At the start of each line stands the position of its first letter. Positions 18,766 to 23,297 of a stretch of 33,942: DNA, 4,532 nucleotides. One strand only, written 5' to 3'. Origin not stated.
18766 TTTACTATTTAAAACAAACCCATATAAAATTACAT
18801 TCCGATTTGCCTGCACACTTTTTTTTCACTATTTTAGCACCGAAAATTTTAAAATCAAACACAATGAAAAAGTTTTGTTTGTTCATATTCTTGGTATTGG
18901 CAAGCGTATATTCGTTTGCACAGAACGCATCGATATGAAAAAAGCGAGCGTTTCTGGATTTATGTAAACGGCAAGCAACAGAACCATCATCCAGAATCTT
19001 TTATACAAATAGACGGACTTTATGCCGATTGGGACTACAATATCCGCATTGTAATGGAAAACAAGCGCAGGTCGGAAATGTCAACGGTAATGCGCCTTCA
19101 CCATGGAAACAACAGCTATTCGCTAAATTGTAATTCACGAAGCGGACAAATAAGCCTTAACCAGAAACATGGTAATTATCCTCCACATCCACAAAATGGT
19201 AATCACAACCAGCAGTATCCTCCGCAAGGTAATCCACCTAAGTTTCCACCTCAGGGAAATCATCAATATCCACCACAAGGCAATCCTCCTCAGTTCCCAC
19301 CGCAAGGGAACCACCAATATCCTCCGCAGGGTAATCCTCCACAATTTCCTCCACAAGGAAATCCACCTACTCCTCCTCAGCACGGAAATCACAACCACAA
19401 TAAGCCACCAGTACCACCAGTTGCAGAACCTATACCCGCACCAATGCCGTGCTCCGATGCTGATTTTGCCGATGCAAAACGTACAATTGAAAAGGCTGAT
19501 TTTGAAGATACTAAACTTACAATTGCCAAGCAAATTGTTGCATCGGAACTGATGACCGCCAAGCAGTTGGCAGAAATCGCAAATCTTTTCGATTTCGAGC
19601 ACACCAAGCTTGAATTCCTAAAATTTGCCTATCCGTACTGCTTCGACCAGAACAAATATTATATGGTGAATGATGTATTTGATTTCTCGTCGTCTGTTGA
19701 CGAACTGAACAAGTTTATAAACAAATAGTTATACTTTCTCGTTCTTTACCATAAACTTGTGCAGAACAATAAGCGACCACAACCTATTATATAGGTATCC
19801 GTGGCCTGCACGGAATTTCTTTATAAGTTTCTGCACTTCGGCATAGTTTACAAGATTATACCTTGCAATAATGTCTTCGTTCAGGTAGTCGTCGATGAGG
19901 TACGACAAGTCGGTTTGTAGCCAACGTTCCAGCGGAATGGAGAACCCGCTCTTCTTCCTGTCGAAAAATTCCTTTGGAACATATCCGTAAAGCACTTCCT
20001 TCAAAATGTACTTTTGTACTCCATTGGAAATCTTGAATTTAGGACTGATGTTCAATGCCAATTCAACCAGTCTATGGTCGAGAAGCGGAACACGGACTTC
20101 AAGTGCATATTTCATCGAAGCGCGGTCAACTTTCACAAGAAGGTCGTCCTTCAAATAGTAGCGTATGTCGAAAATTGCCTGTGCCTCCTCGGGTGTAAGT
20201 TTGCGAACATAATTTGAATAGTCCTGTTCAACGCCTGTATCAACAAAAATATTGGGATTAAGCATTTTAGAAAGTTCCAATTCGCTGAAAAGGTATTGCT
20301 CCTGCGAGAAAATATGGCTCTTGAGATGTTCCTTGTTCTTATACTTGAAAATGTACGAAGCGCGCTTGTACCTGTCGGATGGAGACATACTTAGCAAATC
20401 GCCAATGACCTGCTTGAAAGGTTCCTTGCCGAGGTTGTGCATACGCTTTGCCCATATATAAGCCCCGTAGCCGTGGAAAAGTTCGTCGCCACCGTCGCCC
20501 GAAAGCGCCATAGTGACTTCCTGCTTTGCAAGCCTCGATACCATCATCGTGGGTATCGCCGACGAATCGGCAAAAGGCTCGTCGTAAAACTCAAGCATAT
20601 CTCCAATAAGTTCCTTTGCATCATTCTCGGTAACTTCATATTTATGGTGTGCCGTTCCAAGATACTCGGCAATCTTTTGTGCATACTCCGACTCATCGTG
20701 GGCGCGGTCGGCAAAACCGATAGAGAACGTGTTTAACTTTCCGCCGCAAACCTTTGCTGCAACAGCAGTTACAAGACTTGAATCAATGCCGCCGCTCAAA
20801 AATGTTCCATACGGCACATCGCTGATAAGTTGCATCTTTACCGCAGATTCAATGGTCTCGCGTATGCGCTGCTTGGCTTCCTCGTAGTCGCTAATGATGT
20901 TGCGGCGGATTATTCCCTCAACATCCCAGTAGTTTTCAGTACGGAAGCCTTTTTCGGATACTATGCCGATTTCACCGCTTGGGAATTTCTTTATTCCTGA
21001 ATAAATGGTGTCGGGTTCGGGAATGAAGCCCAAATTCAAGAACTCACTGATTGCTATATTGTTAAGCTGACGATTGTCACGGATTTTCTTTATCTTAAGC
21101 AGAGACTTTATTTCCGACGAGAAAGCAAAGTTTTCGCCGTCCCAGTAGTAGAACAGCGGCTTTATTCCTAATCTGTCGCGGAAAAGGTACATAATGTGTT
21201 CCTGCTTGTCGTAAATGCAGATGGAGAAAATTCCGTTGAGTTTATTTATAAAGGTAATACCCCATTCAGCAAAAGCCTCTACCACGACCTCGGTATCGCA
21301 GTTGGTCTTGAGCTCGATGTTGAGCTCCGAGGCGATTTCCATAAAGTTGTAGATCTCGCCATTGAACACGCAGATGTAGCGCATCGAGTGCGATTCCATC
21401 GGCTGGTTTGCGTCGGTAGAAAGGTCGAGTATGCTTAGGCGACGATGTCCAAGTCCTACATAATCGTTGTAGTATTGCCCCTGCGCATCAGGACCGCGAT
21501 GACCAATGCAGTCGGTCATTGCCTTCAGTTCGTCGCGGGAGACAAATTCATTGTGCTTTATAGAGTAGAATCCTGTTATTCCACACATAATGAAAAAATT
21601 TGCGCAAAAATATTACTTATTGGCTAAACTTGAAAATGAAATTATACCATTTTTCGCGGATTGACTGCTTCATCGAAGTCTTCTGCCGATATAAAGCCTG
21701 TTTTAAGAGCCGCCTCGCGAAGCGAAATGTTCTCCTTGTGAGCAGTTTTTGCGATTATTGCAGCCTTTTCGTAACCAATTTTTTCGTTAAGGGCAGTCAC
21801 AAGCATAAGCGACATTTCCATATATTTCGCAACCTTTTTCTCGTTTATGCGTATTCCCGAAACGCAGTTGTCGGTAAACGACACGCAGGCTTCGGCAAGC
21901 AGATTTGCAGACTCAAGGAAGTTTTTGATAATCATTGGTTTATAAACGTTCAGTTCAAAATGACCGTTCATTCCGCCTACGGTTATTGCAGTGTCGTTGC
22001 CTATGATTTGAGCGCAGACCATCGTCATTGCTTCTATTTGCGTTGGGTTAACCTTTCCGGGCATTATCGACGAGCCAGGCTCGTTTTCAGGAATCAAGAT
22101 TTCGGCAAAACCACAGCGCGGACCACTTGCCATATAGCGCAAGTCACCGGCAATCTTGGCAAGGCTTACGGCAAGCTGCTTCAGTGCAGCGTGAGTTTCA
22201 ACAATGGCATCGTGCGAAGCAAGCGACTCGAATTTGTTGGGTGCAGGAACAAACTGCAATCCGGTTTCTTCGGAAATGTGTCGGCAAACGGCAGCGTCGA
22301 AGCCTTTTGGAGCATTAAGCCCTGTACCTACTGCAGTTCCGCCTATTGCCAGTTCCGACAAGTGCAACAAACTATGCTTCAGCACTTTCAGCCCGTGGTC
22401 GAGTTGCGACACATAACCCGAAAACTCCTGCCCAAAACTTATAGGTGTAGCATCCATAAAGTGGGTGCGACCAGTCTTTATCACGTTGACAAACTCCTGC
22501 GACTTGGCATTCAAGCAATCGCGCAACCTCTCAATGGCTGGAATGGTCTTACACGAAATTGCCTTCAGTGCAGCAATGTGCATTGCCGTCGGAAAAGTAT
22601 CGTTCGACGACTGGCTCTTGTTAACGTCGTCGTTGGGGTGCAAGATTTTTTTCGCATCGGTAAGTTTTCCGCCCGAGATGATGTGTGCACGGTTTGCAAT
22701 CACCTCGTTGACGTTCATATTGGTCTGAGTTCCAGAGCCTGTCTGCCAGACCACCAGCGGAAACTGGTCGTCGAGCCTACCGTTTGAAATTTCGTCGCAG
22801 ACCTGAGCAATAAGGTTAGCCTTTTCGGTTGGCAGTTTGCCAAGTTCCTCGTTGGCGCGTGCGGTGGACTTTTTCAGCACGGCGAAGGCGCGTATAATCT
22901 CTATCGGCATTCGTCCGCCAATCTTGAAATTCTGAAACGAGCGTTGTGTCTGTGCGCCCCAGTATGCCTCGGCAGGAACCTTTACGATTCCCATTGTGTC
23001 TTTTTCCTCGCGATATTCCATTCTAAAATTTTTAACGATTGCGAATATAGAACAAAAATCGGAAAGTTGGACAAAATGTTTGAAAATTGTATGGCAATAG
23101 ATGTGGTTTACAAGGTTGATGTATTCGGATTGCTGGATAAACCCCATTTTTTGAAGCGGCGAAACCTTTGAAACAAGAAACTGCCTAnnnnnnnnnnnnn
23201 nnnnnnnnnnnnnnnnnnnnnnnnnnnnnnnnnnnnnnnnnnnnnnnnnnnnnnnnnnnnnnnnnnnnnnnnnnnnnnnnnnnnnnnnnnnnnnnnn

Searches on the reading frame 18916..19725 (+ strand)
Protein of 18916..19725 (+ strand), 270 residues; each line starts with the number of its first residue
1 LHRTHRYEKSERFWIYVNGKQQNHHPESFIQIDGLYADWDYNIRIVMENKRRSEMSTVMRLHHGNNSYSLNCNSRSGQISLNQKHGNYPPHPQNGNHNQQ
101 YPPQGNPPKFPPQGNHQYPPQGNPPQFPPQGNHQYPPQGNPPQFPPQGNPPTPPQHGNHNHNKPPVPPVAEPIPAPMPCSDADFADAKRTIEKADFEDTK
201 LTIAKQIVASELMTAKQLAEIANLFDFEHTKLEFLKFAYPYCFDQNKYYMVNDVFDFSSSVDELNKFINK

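Call 74: search_protein_families(library=pfam, proteins=[window:18916-19725:+], max_evalue=0.001)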
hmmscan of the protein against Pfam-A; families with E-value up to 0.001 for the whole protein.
window:18916-19725:+ (270 aa): 1 family
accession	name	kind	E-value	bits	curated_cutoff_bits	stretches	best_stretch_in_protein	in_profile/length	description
PF14771.11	DUF4476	-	1.5e-19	70.4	22.5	1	179-268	2-91/91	Domain of unknown function (DUF4476)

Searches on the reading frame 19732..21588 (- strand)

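Call 74: search_protein_families(library=pfam, proteins=[window:19732-21588:-], max_evalue=0.001)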
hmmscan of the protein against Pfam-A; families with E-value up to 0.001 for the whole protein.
window:19732-21588:- (619 aa): 6 families
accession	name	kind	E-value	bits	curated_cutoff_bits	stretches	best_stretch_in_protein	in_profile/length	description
PF00733.27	Asn_synthase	-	1.2e-96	324.9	21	1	242-609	2-349/354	Asparagine synthase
PF13537.11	GATase_7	-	3.2e-38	130.9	25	1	48-164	1-122/123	Glutamine amidotransferase domain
PF13522.11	GATase_6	-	4.5e-35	120.9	27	1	33-159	1-130/130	Glutamine amidotransferase domain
PF06508.19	QueC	-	1.4e-05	25.2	22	1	263-320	5-61/210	Queuosine biosynthesis protein QueC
PF02540.23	NAD_synthase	-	3.9e-05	23.3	21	1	241-322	4-84/242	NAD synthase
PF24167.1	DUF7411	-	0.0004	20.5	28.7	1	263-357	6-95/194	Family of unknown function (DUF7411)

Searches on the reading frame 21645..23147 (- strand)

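Call 74: search_protein_families(library=pfam, proteins=[window:21645-23147:-], max_evalue=0.001)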
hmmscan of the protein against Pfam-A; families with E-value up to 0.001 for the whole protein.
window:21645-23147:- (501 aa): 2 families
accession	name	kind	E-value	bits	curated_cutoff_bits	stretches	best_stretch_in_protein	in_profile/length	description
PF00206.25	Lyase_1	-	7.8e-108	361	27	1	55-383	3-312/312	Lyase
PF10415.14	FumaraseC_C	-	1.2e-22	80.5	32.5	1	449-501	1-53/54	Fumarase C C-terminus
